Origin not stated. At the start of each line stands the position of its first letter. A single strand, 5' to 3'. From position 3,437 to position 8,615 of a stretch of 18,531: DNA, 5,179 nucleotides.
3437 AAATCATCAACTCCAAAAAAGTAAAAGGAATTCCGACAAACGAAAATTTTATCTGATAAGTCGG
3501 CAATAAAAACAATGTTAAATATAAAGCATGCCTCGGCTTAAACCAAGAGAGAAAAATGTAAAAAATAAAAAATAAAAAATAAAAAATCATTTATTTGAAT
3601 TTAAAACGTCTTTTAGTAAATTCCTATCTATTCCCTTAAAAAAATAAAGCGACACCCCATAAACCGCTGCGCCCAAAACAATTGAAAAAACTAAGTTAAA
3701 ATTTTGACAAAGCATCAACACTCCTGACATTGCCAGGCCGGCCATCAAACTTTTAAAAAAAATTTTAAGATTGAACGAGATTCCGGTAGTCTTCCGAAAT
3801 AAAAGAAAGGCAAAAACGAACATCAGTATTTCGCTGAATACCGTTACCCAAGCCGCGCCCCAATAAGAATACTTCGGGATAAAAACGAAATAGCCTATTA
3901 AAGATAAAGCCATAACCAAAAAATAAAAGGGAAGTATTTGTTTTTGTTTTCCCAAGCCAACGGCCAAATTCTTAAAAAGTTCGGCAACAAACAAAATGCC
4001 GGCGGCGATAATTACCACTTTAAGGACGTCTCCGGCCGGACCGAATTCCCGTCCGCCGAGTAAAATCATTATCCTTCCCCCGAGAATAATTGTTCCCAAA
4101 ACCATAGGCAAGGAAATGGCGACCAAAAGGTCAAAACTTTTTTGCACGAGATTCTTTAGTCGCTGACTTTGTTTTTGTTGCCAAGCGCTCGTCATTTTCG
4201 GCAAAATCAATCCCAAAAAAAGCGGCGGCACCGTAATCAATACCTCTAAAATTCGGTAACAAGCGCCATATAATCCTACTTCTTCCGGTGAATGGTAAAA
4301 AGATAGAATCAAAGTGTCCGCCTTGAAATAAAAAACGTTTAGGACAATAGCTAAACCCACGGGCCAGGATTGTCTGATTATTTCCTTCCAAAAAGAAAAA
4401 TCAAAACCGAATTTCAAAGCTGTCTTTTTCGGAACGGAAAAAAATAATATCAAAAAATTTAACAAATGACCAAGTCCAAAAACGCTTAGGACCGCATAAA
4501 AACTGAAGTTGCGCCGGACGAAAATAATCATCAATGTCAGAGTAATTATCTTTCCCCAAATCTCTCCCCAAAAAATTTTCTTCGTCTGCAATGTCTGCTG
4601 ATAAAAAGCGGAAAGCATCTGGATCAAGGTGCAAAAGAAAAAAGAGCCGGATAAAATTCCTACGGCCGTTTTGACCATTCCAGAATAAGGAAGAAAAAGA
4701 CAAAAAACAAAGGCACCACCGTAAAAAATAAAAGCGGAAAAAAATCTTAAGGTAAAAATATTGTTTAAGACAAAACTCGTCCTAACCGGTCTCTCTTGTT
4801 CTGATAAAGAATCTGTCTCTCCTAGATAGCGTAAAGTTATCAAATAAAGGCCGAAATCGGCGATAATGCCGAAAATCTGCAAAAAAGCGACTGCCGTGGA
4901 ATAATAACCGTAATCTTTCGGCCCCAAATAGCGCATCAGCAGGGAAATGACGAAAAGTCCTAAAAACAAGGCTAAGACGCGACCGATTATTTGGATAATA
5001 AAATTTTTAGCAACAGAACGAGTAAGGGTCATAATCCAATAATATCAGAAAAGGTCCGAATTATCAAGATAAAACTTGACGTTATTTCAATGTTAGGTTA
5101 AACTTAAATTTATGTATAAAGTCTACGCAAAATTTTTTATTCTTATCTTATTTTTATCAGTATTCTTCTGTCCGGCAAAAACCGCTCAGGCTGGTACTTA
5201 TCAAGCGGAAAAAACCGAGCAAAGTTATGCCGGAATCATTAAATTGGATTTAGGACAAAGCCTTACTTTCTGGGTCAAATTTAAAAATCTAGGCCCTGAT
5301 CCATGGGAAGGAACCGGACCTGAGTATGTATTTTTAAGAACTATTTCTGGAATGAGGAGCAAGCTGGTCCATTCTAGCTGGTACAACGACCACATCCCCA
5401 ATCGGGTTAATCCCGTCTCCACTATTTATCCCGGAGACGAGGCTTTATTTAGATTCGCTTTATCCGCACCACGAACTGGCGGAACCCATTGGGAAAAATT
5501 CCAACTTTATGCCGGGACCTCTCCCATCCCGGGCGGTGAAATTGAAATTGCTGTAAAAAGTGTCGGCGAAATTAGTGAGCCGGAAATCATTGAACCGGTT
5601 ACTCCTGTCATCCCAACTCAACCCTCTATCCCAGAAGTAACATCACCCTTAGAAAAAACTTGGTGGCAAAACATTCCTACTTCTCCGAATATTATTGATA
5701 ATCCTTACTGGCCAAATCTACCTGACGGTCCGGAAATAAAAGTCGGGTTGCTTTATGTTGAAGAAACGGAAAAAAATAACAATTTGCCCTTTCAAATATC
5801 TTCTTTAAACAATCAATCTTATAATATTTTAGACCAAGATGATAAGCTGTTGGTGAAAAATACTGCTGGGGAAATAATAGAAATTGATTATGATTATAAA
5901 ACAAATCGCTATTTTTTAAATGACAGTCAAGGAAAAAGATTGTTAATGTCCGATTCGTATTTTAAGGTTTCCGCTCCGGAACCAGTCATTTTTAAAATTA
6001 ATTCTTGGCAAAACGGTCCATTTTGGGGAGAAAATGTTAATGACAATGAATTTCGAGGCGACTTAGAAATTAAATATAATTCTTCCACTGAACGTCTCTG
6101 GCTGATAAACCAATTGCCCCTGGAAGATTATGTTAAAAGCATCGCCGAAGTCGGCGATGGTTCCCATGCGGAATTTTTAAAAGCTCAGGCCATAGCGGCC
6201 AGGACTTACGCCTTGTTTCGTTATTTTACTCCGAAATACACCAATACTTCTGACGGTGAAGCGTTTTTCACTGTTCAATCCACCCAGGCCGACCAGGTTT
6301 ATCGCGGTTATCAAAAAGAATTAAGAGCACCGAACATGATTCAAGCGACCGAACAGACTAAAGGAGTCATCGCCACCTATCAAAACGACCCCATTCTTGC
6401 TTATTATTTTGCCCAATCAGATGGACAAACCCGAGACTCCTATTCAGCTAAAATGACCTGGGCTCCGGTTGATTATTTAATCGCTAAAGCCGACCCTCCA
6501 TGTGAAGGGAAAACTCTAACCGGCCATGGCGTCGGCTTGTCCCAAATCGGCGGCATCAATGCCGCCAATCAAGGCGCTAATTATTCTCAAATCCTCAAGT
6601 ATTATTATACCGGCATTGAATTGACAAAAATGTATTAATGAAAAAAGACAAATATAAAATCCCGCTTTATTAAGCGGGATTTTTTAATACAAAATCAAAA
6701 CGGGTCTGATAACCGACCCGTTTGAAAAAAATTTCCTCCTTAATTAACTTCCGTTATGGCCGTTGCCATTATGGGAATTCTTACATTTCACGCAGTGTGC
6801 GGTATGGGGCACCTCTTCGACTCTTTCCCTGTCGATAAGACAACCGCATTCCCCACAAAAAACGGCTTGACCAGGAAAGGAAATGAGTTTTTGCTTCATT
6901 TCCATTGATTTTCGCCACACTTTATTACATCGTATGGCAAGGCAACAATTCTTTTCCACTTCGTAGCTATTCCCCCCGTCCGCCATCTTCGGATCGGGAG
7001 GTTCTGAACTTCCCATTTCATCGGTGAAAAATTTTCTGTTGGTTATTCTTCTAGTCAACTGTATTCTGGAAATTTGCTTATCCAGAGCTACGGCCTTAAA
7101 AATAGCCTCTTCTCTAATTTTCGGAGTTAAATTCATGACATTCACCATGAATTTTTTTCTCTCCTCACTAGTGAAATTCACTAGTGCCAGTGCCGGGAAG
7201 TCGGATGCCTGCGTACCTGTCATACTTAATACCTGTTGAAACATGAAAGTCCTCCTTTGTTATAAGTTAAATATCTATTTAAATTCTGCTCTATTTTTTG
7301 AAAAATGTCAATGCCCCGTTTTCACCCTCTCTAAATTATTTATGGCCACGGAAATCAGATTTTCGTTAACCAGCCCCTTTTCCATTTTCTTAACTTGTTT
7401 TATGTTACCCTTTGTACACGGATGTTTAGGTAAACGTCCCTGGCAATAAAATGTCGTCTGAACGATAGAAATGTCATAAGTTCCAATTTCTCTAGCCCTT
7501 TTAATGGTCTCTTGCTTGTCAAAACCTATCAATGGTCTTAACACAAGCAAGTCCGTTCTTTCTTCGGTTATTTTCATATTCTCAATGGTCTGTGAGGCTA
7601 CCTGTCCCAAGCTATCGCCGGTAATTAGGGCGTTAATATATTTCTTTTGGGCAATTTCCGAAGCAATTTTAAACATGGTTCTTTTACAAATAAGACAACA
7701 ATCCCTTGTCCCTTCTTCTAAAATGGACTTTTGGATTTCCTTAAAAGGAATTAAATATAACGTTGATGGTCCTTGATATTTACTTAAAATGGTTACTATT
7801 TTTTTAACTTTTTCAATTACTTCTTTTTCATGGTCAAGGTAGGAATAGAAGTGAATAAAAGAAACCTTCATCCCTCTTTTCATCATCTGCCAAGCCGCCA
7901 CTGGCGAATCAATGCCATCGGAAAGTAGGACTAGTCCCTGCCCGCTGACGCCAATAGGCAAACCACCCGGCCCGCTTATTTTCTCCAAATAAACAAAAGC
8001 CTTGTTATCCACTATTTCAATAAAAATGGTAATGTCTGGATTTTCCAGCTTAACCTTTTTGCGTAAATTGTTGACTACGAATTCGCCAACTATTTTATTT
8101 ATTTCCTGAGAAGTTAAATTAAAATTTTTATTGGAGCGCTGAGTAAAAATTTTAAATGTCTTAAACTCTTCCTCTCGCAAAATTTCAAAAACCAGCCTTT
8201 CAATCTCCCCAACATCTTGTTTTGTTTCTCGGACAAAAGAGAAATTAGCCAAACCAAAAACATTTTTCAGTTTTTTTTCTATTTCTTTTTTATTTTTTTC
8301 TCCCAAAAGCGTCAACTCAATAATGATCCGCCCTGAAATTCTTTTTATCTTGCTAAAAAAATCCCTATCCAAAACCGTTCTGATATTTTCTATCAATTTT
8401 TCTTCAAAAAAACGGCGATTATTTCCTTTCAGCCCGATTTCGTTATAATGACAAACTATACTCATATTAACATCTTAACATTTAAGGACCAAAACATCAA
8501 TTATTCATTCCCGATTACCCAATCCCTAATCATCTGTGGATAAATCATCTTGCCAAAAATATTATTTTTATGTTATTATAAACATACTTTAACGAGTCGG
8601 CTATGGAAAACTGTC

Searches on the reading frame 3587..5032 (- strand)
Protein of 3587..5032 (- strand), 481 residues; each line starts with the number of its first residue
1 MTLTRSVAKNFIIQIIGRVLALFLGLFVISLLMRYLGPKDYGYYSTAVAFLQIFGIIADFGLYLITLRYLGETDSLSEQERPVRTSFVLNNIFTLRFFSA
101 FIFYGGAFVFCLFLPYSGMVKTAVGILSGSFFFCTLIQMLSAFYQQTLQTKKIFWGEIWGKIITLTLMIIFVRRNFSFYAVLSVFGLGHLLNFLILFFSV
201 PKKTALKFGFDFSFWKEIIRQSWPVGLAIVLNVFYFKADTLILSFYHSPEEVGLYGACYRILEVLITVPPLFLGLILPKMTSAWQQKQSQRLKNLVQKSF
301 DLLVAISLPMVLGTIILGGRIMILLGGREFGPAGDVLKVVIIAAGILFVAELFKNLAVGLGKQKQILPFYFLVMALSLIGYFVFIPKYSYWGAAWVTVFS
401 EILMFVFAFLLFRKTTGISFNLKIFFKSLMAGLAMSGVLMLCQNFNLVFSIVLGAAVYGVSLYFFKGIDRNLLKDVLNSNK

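Call 9: search_protein_families(library=pfam, proteins=[window:3587-5032:-], max_evalue=0.01)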
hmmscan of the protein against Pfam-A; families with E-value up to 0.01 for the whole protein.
window:3587-5032:- (481 aa): 2 families
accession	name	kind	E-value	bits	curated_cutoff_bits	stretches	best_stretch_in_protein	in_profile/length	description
PF13440.11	Polysacc_synt_3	-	1.5e-22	80.6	23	1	32-327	2-285/293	Polysaccharide biosynthesis protein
PF01943.22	Polysacc_synt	-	9.4e-18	65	28.2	1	7-265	1-254/274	Polysaccharide biosynthesis protein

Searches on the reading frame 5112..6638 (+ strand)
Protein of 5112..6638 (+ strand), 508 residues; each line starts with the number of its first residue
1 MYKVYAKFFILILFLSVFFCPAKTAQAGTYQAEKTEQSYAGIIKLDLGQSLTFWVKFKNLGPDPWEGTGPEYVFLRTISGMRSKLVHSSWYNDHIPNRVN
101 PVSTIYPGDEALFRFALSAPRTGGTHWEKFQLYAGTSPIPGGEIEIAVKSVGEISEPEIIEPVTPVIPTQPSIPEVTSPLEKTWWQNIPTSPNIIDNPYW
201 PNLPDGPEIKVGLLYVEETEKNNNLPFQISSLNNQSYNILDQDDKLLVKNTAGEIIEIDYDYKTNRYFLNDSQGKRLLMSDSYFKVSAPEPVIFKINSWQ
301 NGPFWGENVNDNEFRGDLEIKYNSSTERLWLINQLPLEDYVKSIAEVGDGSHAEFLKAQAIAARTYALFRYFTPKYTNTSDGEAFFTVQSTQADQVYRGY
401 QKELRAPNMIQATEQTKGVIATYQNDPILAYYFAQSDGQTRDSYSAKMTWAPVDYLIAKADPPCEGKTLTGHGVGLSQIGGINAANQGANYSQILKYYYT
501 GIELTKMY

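Call 9: search_protein_families(library=pfam, proteins=[window:5112-6638:+], max_evalue=0.01)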
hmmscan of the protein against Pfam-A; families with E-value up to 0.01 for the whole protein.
window:5112-6638:+ (508 aa): 2 families
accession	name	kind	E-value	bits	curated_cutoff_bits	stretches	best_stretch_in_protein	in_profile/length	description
PF08486.15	SpoIID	-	3.9e-18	66.3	23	1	327-423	3-97/97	Stage II sporulation protein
PF16158.11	N_BRCA1_IG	-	0.0083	17.1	28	0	56-135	19-93/108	Ig-like domain from next to BRCA1 gene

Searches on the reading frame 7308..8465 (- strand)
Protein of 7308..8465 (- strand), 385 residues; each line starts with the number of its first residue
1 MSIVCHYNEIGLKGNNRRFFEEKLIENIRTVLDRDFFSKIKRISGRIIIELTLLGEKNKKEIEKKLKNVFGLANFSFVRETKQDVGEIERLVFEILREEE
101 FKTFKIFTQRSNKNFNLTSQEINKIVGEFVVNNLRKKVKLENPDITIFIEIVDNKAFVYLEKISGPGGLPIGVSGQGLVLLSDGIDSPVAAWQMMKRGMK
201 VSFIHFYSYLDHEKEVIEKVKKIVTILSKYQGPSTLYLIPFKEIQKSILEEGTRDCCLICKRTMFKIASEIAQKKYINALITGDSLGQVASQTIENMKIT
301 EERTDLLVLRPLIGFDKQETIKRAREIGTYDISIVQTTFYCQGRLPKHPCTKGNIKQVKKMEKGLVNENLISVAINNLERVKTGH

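Call 9: search_protein_families(library=pfam, proteins=[window:7308-8465:-], max_evalue=0.01)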
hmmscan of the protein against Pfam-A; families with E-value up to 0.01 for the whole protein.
window:7308-8465:- (385 aa): 4 families
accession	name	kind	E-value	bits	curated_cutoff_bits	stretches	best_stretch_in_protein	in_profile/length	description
PF02568.20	ThiI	-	3.5e-66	223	20.5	1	172-363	1-193/197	Thiamine biosynthesis protein (ThiI)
PF02926.22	THUMP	-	4.1e-17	62.8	20.6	1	84-161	3-84/84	THUMP domain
PF22025.1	ThiI_fer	-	9.4e-17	61.7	25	1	3-76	2-72/72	ThiI ferredoxin-like domain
PF06508.19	QueC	-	9.4e-08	32.2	22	1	178-341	3-183/210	Queuosine biosynthesis protein QueC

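Call 34: find_encoding_contigs(protein=window:7308-8465:-, flank=10000, max_places=4)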
Protein window:7308-8465:- (385 aa): 6 contigs read that carry it; 4 places shown.
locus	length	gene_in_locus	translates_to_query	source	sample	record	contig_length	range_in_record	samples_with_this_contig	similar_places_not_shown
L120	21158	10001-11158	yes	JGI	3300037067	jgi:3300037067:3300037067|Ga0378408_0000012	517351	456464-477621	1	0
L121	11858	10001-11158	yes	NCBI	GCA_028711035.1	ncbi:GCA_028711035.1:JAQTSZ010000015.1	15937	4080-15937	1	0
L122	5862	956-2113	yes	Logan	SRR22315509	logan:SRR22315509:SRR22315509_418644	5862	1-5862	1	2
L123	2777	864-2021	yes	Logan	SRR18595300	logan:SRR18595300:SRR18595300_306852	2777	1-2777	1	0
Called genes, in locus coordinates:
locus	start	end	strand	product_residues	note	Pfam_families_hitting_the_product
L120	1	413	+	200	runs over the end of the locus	-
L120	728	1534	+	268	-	-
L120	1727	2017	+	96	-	-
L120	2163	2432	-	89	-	-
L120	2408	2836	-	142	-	PF04218:CENP-B_N (weak), PF13384:HTH_23 (weak)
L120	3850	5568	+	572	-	PF25973:BSH_CzcB (faint), PF25954:Beta-barrel_RND_2 (faint)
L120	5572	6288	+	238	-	PF00005:ABC_tran, PF02463:SMC_N (weak), PF03266:NTPase_1 (faint), PF13304:AAA_21 (faint)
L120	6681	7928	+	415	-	PF12704:MacB_PCD, PF02687:FtsX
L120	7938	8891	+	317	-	PF01699:Na_Ca_ex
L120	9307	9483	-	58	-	-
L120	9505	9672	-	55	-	-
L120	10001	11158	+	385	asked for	PF22025:ThiI_fer, PF02926:THUMP, PF02568:ThiI, PF06508:QueC (faint)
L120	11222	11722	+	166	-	-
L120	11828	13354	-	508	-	PF08486:SpoIID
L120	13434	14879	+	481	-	PF01943:Polysacc_synt, PF13440:Polysacc_synt_3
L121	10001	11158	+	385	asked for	PF22025:ThiI_fer, PF02926:THUMP, PF02568:ThiI, PF06508:QueC (faint)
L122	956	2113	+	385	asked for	PF22025:ThiI_fer, PF02926:THUMP, PF02568:ThiI, PF06508:QueC (faint)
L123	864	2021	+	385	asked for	PF22025:ThiI_fer, PF02926:THUMP, PF02568:ThiI, PF06508:QueC (faint)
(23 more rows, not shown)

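Call 78: list_cluster_members(proteins=[window:7308-8465:-, window:12898-14616:-])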
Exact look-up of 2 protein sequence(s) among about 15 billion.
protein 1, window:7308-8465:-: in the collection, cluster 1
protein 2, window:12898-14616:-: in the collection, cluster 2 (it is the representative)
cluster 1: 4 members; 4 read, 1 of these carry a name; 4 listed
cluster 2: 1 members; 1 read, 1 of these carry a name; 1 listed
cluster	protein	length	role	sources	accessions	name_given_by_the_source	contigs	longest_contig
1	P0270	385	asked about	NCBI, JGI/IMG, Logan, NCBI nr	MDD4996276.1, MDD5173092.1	MAG: tRNA 4-thiouridine(8) synthase ThiI [Patescibacteria group bacterium] | thiamine biosynthesis protein ThiI | tRNA 4-thiouridine(8) synthase ThiI [Patescibacteria group bacterium]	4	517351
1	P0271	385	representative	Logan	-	-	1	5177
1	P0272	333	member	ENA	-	-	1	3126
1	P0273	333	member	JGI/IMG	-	-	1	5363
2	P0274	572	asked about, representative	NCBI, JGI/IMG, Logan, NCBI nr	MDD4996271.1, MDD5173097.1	MAG: efflux RND transporter periplasmic adaptor subunit [Patescibacteria group bacterium] | HlyD family secretion protein | efflux RND transporter periplasmic adaptor subunit [Patescibacteria group bacterium]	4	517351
